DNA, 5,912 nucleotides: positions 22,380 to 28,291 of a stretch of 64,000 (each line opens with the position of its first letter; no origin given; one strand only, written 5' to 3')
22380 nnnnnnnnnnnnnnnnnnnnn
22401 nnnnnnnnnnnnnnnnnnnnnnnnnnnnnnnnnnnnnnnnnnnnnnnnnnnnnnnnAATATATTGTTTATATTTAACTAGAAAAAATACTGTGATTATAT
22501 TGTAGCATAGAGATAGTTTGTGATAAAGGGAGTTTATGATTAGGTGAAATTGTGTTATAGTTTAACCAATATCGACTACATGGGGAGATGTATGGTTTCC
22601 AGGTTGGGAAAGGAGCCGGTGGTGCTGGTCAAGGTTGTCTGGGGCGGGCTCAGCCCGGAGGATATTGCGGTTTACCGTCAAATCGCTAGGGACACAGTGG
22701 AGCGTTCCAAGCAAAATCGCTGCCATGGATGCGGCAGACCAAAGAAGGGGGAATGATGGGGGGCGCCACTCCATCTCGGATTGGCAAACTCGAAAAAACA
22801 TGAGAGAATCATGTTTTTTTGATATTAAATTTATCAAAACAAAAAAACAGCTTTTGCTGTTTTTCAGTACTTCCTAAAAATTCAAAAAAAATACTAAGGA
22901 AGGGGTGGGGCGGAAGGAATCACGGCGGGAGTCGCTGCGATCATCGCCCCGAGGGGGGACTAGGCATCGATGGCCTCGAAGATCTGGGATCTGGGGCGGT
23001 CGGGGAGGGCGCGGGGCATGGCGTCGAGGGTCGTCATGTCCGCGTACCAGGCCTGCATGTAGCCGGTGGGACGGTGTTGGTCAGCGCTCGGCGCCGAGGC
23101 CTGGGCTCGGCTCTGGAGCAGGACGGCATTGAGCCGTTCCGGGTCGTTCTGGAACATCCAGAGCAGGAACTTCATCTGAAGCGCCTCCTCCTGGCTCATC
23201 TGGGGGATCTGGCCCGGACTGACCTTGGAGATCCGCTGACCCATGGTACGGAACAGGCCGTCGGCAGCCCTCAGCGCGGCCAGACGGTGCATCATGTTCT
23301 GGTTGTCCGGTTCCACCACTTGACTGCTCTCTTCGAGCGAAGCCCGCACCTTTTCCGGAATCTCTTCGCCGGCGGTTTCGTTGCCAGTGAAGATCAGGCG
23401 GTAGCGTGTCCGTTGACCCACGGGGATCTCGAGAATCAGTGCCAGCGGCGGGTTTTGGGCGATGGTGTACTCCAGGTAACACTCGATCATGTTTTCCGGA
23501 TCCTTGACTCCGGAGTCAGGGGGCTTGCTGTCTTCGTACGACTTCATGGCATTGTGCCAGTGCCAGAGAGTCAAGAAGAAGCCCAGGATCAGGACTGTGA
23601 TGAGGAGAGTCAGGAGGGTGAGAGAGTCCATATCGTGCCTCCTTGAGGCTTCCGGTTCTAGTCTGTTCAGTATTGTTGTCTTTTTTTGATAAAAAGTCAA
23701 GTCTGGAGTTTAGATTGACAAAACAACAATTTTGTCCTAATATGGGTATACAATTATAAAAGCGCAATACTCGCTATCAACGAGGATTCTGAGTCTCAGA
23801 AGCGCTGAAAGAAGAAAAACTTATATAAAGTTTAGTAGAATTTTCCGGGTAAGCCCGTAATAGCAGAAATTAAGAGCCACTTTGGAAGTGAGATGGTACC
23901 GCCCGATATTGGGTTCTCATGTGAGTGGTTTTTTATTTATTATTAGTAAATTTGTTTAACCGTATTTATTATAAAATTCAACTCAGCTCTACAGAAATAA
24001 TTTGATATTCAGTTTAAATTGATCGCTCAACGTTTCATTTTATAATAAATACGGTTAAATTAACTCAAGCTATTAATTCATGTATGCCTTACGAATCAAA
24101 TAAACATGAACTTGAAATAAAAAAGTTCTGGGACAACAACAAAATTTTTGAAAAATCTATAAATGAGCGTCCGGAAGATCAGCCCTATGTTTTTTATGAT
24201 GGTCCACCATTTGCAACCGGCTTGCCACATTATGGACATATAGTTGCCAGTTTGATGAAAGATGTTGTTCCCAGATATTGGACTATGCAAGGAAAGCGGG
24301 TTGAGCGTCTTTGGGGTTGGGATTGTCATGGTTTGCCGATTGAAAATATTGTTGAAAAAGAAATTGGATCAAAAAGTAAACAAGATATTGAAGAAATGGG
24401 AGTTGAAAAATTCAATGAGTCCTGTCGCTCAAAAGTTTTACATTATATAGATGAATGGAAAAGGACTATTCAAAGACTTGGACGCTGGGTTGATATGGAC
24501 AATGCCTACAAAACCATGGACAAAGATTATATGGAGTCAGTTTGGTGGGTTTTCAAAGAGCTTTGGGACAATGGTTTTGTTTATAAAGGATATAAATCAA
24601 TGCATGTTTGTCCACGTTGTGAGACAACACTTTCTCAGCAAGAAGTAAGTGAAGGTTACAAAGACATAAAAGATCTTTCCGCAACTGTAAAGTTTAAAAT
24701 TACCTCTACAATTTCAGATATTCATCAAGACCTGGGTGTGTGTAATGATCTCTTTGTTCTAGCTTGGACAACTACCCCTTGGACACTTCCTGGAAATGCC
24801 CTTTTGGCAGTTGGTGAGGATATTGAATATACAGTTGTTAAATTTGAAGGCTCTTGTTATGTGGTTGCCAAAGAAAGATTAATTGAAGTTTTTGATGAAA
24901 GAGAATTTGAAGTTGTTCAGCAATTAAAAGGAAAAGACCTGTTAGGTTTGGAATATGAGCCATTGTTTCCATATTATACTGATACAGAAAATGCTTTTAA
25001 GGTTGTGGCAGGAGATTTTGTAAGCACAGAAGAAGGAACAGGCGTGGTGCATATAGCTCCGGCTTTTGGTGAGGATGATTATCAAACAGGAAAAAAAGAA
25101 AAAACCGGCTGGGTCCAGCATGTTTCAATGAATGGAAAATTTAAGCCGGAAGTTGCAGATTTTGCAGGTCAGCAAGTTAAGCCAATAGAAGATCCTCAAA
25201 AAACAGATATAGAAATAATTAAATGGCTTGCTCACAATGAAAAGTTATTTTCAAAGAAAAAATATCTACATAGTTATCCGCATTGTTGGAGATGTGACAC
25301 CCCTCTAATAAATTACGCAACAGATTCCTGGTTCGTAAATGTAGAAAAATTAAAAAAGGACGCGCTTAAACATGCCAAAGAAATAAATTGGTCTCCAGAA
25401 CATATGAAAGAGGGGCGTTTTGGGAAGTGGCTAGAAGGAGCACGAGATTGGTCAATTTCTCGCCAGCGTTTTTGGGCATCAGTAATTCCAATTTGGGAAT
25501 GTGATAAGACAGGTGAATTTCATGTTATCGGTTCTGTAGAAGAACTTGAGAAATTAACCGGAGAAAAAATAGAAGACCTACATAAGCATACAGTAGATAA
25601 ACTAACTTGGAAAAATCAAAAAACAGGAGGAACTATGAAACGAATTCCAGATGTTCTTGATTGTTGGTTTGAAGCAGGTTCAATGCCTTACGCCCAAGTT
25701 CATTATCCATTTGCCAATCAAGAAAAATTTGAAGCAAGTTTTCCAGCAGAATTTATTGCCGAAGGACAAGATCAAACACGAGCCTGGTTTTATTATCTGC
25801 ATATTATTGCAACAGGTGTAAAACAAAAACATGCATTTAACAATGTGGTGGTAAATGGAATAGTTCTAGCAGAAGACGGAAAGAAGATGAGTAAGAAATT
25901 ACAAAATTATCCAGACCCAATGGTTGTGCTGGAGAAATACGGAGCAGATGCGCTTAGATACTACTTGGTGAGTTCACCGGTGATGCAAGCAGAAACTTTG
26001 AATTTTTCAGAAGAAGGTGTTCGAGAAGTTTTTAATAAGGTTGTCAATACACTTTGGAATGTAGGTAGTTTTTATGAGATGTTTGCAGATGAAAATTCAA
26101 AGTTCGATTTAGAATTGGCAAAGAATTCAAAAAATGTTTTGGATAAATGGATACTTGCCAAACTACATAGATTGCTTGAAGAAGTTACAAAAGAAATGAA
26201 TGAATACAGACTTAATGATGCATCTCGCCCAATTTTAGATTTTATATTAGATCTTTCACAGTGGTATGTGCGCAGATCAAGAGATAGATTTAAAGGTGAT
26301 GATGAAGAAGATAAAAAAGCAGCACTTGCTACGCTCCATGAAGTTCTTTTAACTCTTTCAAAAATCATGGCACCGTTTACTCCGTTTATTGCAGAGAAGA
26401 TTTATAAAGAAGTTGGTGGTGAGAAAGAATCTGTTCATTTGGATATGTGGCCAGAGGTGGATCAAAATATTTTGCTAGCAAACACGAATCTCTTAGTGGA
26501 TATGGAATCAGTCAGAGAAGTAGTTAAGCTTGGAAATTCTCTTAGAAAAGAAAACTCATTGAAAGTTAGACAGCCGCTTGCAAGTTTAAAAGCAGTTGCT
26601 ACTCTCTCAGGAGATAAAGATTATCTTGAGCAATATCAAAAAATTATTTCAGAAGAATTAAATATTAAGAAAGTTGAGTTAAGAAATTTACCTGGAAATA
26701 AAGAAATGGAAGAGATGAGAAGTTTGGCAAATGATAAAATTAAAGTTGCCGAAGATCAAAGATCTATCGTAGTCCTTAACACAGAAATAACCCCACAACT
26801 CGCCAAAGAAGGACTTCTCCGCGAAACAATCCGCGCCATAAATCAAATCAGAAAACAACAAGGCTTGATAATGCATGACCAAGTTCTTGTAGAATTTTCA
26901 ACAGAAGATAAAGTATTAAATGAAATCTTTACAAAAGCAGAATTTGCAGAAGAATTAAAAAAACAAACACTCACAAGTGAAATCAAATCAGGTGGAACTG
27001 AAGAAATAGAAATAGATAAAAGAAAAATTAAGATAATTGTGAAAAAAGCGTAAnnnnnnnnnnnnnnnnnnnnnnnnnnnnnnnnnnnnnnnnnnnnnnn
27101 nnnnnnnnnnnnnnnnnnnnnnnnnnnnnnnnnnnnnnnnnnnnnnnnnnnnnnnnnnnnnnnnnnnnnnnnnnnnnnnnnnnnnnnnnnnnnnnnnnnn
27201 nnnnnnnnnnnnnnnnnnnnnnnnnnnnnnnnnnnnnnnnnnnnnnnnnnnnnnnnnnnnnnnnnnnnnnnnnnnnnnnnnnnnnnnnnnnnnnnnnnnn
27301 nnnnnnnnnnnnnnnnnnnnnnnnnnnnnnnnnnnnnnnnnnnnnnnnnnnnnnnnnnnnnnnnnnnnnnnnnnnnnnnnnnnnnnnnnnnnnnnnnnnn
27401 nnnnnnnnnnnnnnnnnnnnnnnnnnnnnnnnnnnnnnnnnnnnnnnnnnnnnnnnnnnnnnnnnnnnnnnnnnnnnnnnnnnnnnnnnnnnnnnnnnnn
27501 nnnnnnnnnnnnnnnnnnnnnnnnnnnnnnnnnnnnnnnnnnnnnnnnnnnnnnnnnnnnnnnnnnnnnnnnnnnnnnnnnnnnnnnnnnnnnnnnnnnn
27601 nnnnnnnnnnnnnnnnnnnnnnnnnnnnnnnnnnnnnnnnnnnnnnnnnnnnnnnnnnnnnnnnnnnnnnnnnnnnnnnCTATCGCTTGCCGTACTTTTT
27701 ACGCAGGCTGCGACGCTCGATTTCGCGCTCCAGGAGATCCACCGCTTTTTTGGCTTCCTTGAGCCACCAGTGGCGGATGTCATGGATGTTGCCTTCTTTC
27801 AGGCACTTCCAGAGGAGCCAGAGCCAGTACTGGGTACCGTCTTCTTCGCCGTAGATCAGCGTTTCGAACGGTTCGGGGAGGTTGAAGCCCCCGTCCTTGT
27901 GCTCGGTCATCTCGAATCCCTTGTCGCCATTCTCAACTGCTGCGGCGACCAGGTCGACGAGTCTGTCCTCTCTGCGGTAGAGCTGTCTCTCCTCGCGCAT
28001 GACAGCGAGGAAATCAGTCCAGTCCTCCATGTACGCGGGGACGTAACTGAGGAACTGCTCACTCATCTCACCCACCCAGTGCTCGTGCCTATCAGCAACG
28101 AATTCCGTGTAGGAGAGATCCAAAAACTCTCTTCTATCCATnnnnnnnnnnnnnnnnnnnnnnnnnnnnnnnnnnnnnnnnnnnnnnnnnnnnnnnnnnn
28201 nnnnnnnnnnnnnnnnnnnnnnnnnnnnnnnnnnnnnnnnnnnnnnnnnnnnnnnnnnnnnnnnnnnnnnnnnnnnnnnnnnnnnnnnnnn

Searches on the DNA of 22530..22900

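Call 46: search_rna_families(source=window, start=22530, end=22900, threshold=evalue, max_evalue=1, show_alignments=2)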
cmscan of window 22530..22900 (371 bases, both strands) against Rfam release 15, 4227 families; matches with E-value up to 1: 3.
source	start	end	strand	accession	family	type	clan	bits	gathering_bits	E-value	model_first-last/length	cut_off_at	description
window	22793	22863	-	RF01394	isrK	Gene; sRNA;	-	26.7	50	0.00057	1-77/77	no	isrK Hfq binding RNA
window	22796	22872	-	RF02351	psRNA14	Gene; sRNA;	-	19.2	60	0.94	1-84/84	no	Proteobacteria sRNA psRNA14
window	22803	22864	+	RF02057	STnc40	Gene; sRNA;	-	18.6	45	0.97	1-70/70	no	Salmonella enterica sRNA STnc40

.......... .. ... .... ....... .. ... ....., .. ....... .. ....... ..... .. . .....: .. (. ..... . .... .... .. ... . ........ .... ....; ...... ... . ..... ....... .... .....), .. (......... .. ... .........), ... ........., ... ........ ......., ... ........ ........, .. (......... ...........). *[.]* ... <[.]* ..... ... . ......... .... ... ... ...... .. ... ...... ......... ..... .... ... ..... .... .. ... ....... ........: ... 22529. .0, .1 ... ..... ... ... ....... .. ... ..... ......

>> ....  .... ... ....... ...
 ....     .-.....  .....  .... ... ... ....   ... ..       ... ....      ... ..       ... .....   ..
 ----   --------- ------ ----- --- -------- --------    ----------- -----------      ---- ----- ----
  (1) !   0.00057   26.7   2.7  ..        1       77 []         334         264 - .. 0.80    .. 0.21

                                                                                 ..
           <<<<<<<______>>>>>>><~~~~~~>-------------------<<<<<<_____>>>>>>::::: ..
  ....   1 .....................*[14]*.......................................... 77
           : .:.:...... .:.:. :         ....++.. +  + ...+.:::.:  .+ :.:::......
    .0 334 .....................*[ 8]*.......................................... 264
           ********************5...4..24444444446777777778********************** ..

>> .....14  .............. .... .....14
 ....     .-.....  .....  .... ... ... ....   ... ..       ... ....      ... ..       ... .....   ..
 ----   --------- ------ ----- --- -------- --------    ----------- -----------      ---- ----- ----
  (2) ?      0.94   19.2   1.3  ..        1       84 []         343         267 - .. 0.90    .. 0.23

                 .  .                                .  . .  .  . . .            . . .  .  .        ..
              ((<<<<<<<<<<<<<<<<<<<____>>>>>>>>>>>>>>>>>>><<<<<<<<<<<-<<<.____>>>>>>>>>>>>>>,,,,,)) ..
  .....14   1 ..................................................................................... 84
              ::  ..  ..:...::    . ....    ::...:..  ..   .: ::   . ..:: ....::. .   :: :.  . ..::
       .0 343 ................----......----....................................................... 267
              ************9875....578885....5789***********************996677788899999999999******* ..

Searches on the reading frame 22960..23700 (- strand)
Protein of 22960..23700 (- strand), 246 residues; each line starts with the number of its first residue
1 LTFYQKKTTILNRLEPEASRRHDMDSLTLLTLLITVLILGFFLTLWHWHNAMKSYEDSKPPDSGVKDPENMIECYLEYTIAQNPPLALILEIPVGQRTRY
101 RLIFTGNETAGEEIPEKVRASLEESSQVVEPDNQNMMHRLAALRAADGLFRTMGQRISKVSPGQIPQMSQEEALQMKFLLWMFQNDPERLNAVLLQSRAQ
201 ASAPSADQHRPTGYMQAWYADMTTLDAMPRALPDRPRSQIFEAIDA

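Call 36: search_protein_families(library=pfam, proteins=[window:22960-23700:-], max_evalue=0.01)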
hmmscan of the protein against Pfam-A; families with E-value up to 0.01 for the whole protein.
window:22960-23700:- (246 aa): 0 families

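Call 43: search_protein_families(library=ncbifam, proteins=[window:22960-23634:-], max_evalue=0.1)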
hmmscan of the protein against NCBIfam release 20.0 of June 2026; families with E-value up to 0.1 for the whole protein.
window:22960-23634:- (224 aa): 2 families
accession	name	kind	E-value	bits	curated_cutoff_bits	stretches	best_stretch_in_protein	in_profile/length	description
NF009932.0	PRK13395.1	subfamily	0.044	13.4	160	1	70-124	84-135/171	ureidoglycolate lyase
NF041023.1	PP0621_fam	subfamily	0.08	13.2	45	0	14-52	5-45/71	PP0621 family protein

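Call 44: search_protein_families(library=padloc, proteins=[window:22960-23634:-], max_evalue=0.1)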
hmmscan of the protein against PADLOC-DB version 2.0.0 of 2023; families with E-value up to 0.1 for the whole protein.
window:22960-23634:- (224 aa): 0 families

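Call 71: list_cluster_members(proteins=[window:22960-23634:-, window:27680-28141:-, window:28570-28881:-])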
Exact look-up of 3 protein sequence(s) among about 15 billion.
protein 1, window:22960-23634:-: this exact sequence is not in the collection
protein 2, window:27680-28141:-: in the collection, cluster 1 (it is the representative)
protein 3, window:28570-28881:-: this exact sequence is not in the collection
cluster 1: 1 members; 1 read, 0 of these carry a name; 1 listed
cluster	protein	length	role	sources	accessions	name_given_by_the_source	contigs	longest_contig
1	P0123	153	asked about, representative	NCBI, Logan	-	-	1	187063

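Call 73: search_dna_similar(query=window:22960-23634:-, collection=plasmids, mode=protein, max_evalue=0.001, max_rows=8)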
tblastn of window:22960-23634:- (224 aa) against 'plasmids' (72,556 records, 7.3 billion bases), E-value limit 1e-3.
No match.

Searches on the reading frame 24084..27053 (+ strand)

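Call 36: search_protein_families(library=pfam, proteins=[window:24084-27053:+], max_evalue=0.01)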
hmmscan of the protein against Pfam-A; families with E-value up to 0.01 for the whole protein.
window:24084-27053:+ (989 aa): 5 families
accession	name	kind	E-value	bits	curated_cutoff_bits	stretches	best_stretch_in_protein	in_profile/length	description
PF00133.28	tRNA-synt_1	-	1.8e-140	468.8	22.7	1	12-639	2-413/414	tRNA synthetases class I (I, L, M and V)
PF08264.19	Anticodon_1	-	4.6e-38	130.8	25.1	1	687-832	1-144/148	Anticodon-binding domain of tRNA ligase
PF09334.17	tRNA-synt_1g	-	6.9e-21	74.9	20.1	2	42-188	8-135/391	tRNA synthetases class I (M)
PF19302.4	DUF5915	-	7.2e-16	58.7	27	1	882-988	88-194/195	Domain of unknown function (DUF5915)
PF01406.26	tRNA-synt_1e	-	9.8e-06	25.6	27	1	586-649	239-299/301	tRNA synthetases class I (C) catalytic domain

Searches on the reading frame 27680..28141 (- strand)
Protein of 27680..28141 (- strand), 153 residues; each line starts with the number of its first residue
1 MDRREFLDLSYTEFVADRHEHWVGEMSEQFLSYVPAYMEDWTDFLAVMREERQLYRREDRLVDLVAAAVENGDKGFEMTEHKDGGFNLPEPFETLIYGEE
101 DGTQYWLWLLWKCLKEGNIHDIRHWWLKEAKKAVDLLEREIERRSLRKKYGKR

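Call 36: search_protein_families(library=pfam, proteins=[window:27680-28141:-], max_evalue=0.01)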
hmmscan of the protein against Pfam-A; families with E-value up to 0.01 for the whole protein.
window:27680-28141:- (153 aa): 0 families

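Call 43: search_protein_families(library=ncbifam, proteins=[window:27680-28141:-], max_evalue=0.1)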
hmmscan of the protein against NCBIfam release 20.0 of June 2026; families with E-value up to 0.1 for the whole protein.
window:27680-28141:- (153 aa): 1 family
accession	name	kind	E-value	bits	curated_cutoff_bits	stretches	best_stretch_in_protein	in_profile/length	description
NF006847.0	PRK09358.1-2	equivalog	0.086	11.6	412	0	33-104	63-135/364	adenosine deaminase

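Call 44: search_protein_families(library=padloc, proteins=[window:27680-28141:-], max_evalue=0.1)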
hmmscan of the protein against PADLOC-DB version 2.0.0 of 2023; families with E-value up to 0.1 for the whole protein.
window:27680-28141:- (153 aa): 0 families

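Call 72: search_dna_similar(query=window:27680-28141:-, collection=plasmids, mode=protein, max_evalue=0.001, max_rows=8)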
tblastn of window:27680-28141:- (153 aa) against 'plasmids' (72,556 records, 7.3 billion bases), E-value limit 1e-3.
No match.
